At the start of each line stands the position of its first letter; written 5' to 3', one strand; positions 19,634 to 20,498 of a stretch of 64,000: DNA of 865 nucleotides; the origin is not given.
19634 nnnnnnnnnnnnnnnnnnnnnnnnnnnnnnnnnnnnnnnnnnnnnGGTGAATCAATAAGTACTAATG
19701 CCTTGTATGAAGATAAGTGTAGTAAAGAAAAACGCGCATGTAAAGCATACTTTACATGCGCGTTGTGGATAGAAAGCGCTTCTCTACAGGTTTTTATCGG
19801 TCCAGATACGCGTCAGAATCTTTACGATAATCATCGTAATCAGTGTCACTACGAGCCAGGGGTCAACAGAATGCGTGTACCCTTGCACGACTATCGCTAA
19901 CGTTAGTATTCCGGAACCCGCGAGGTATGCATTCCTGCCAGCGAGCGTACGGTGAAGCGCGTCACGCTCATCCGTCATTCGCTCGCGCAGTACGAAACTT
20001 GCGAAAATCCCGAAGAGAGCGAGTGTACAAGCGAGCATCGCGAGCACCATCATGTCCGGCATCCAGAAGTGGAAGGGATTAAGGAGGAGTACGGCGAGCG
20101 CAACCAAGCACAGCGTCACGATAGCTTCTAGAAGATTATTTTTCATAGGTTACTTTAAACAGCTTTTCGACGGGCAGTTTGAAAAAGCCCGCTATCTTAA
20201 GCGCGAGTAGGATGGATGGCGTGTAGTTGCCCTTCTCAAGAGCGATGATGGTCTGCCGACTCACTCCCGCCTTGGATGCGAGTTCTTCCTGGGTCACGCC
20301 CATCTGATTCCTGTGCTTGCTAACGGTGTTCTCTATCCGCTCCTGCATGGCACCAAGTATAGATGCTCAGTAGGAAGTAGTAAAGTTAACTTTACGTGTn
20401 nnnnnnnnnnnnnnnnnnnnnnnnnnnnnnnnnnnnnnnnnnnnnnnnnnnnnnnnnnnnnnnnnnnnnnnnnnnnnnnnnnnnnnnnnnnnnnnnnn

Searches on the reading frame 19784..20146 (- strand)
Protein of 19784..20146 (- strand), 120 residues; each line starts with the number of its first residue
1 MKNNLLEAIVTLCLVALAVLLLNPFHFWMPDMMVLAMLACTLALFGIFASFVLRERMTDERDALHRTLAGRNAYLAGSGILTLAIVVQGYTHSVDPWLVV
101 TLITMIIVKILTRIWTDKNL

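Call 4: search_protein_families(library=pfam, proteins=[window:19784-20146:-], max_evalue=0.01)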
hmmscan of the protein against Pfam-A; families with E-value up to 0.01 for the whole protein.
window:19784-20146:- (120 aa): 0 families

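Call 20: search_protein_families(library=ncbifam, proteins=[window:19784-20146:-], max_evalue=0.1)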
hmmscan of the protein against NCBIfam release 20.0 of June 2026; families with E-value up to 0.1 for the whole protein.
window:19784-20146:- (120 aa): 1 family
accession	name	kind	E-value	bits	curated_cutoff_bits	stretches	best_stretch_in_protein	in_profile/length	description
NF050805.1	CellDivHKDivJCaul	equivalog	0.073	11.3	1000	1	10-94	112-198/531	cell cycle sensor histidine kinase DivJ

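Call 49: search_protein_families(library=pfam, proteins=[window:19784-20146:-], max_evalue=10)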
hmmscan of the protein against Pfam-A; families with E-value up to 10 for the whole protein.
window:19784-20146:- (120 aa): 6 families
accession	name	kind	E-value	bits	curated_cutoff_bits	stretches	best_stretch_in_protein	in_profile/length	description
PF20563.3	DUF6773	-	0.059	13.6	27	1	56-109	4-58/163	Family of unknown function (DUF6773)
PF13664.11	DUF4149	-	0.085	13.6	24.6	1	11-59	46-95/102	Domain of unknown function (DUF4149)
PF20966.2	MASE6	-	0.37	11.2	27.4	1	11-61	15-65/170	MASE6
PF23471.1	Cap15_TM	-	1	10.6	28.2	1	15-50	12-51/59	Cap15, TM helices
PF07254.17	Cpta_toxin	-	2.5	8.7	27.3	1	10-49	19-56/133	Membrane-bound toxin component of toxin-antitoxin system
PF11992.13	TgpA_N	-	8.1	5.8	30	1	8-85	105-171/333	TgpA N-terminal domain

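Call 55: find_homologous_proteins(query=window:19784-20146:-, max_evalue=0.001)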
Query window:19784-20146:- (120 aa): 644 proteins with E <= 0.001 among 673 candidates; the best 120 are listed.
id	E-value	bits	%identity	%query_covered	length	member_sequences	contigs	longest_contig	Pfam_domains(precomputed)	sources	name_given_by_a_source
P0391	1.2e-70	253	100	100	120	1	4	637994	-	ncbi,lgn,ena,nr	ncbi:MAG: hypothetical protein KBC38_01265 [Candidatus Pacebacteria bacterium]|nr:hypothetical prote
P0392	2.0e-62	226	84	100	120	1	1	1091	-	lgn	-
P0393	6.0e-62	224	85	100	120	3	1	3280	-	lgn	-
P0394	1.6e-61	223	83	100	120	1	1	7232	-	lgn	-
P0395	8.9e-61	221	83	100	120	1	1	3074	PF09946.15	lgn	-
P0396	5.5e-60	218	80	100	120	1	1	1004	-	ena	-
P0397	9.9e-60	217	82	100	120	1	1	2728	-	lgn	-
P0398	2.1e-59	216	82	100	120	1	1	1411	PF09946.15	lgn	-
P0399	2.6e-59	216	83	100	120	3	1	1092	PF09946.15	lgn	-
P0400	4.5e-59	215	77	100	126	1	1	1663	PF09946.15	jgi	jgi:Kef-type K+ transport system membrane component KefB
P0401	4.7e-59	215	78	100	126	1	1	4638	PF09946.15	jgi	jgi:hypothetical protein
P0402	3.3e-58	212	77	100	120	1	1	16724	-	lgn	-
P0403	4.0e-58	212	78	100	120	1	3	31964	PF09946.15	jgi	jgi:hypothetical protein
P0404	4.9e-58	212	78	100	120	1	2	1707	-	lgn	-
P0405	5.7e-58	212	80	100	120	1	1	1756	-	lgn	-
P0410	1.6e-57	210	78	100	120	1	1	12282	PF09946.15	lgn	-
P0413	4.4e-57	209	78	100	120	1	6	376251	PF09946.15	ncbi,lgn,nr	ncbi:hypothetical protein KJ819_03310 [Patescibacteria group bacterium]|nr:hypothetical protein [Pat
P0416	5.7e-57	208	79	100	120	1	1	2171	PF09946.15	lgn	-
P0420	1.1e-56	208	79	100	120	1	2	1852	PF09946.15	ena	-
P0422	1.3e-56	207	78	100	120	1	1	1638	PF09946.15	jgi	jgi:hypothetical protein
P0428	2.2e-56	207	78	100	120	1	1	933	PF09946.15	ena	-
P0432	8.8e-56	205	77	100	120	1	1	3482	PF09946.15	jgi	-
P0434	1.1e-55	204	78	100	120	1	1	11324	PF09946.15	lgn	-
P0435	1.2e-55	204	76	100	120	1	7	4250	PF09946.15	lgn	-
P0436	1.3e-55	204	76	100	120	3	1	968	PF09946.15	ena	-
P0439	2.0e-55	203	75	100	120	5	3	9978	PF09946.15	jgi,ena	-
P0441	2.4e-55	203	78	100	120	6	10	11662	PF09946.15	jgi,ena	-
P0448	5.7e-55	202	77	100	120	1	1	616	PF09946.15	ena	-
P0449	5.7e-55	202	75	100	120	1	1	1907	PF09946.15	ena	-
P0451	6.0e-55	202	78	99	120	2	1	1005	PF09946.15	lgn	-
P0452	8.1e-55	202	76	100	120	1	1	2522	PF09946.15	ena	-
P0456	1.0e-54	201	76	100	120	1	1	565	PF09946.15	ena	-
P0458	1.2e-54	201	78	100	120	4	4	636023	PF09946.15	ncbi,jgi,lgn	jgi:peptidoglycan/LPS O-acetylase OafA/YrhL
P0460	1.3e-54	201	76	100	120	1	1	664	PF09946.15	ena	-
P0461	1.3e-54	201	75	100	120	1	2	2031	PF09946.15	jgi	jgi:hypothetical protein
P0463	1.4e-54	201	75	100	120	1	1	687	PF09946.15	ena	-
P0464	1.4e-54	201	73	100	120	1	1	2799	PF09946.15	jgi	jgi:hypothetical protein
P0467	1.7e-54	201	73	100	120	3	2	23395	PF09946.15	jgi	jgi:hypothetical protein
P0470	2.1e-54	200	73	100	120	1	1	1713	PF09946.15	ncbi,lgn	-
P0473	2.3e-54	200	77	100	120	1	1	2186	PF09946.15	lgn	-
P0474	2.3e-54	200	76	100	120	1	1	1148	PF09946.15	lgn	-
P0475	2.3e-54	200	76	100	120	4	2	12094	PF09946.15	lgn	-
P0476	2.4e-54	200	76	100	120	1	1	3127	PF09946.15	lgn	-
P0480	2.7e-54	200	75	100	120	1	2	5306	PF09946.15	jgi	jgi:hypothetical protein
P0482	2.9e-54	200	73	100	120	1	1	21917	PF09946.15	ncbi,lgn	-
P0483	2.9e-54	200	76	100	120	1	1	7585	PF09946.15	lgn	-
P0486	3.2e-54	200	70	100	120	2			PF09946.15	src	-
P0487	3.2e-54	200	77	100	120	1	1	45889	PF09946.15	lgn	-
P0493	3.9e-54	199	73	100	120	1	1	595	PF09946.15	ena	-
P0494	4.1e-54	199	76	100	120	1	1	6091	PF09946.15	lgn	-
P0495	4.1e-54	199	75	100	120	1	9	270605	PF09946.15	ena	-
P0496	5.3e-54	199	74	100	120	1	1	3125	PF09946.15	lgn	-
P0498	5.5e-54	199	73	100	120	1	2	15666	PF09946.15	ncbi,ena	ncbi:MAG: hypothetical protein AAB895_01575 [Patescibacteria group bacterium]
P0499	5.9e-54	199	73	100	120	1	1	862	PF09946.15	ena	-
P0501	6.5e-54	199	74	100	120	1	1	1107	PF09946.15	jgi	jgi:magnesium-transporting ATPase (P-type)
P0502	6.8e-54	199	75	100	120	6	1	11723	PF09946.15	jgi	-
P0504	7.1e-54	198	73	100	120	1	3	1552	PF09946.15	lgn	-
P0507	8.3e-54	198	73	100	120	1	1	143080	PF09946.15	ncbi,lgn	-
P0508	8.4e-54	198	75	100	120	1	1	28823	PF09946.15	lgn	-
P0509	8.8e-54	198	74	100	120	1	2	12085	PF09946.15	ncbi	-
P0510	8.9e-54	198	73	100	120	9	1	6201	PF09946.15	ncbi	-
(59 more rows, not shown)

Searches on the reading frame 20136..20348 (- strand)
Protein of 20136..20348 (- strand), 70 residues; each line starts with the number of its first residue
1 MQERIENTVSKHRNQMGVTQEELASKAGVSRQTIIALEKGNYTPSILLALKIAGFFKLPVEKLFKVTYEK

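Call 4: search_protein_families(library=pfam, proteins=[window:20136-20348:-], max_evalue=0.01)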
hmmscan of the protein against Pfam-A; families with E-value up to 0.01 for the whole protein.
window:20136-20348:- (70 aa): 8 families
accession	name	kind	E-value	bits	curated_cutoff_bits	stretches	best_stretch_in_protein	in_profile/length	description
PF01381.28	HTH_3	-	4.7e-14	52.6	23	1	12-63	4-55/55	Helix-turn-helix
PF12844.13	HTH_19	-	1.9e-10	40.9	30.2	1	12-68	7-63/64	Helix-turn-helix domain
PF13560.12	HTH_31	-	1.9e-05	25.3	27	1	12-46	9-44/64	Helix-turn-helix domain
PF13413.12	HTH_25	-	0.00033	20.9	24.6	1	11-42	4-35/62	Helix-turn-helix domain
PF08279.18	HTH_11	-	0.0021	18.3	25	1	15-35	12-33/55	HTH domain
PF13443.12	HTH_26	-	0.0055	17.4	22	1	14-61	7-55/63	Cro/C1-type HTH DNA-binding domain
PF13545.12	HTH_Crp_2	-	0.0056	17.1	27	1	14-35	19-40/70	Crp-like helix-turn-helix domain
PF05732.17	RepL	-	0.0068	16.4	20.3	1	9-65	68-122/164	Firmicute plasmid replication protein (RepL)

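Call 49: search_protein_families(library=pfam, proteins=[window:20136-20348:-], max_evalue=10)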
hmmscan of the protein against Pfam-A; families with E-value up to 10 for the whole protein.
window:20136-20348:- (70 aa): 17 families
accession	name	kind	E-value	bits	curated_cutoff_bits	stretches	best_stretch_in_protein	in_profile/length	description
PF01381.28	HTH_3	-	4.7e-14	52.6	23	1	12-63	4-55/55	Helix-turn-helix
PF12844.13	HTH_19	-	1.9e-10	40.9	30.2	1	12-68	7-63/64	Helix-turn-helix domain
PF13560.12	HTH_31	-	1.9e-05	25.3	27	1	12-46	9-44/64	Helix-turn-helix domain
PF13413.12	HTH_25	-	0.00033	20.9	24.6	1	11-42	4-35/62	Helix-turn-helix domain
PF08279.18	HTH_11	-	0.0021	18.3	25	1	15-35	12-33/55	HTH domain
PF13443.12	HTH_26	-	0.0055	17.4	22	1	14-61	7-55/63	Cro/C1-type HTH DNA-binding domain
PF13545.12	HTH_Crp_2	-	0.0056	17.1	27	1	14-35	19-40/70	Crp-like helix-turn-helix domain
PF05732.17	RepL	-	0.0068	16.4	20.3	1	9-65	68-122/164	Firmicute plasmid replication protein (RepL)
PF07022.19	Phage_CI_repr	-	0.012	16.3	22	1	14-45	8-40/65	Bacteriophage CI repressor helix-turn-helix domain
PF17762.8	HTH_ParB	-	0.014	16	22.6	1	10-34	13-37/102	ParB HTH domain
PF04545.22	Sigma70_r4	-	0.036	14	24.1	1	17-39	20-42/50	Sigma-70, region 4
PF18248.6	RalF_SCD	-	0.043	14.2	25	1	16-69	78-131/147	RalF C-terminal Sec-7 capping domain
PF00440.29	TetR_N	-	0.14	12.4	24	1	18-34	17-33/47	Bacterial regulatory proteins, tetR family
PF13518.12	HTH_28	-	0.17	12.4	25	1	16-34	11-29/52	Helix-turn-helix domain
PF12802.13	MarR_2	-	0.2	12.2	27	1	13-34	16-37/61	MarR family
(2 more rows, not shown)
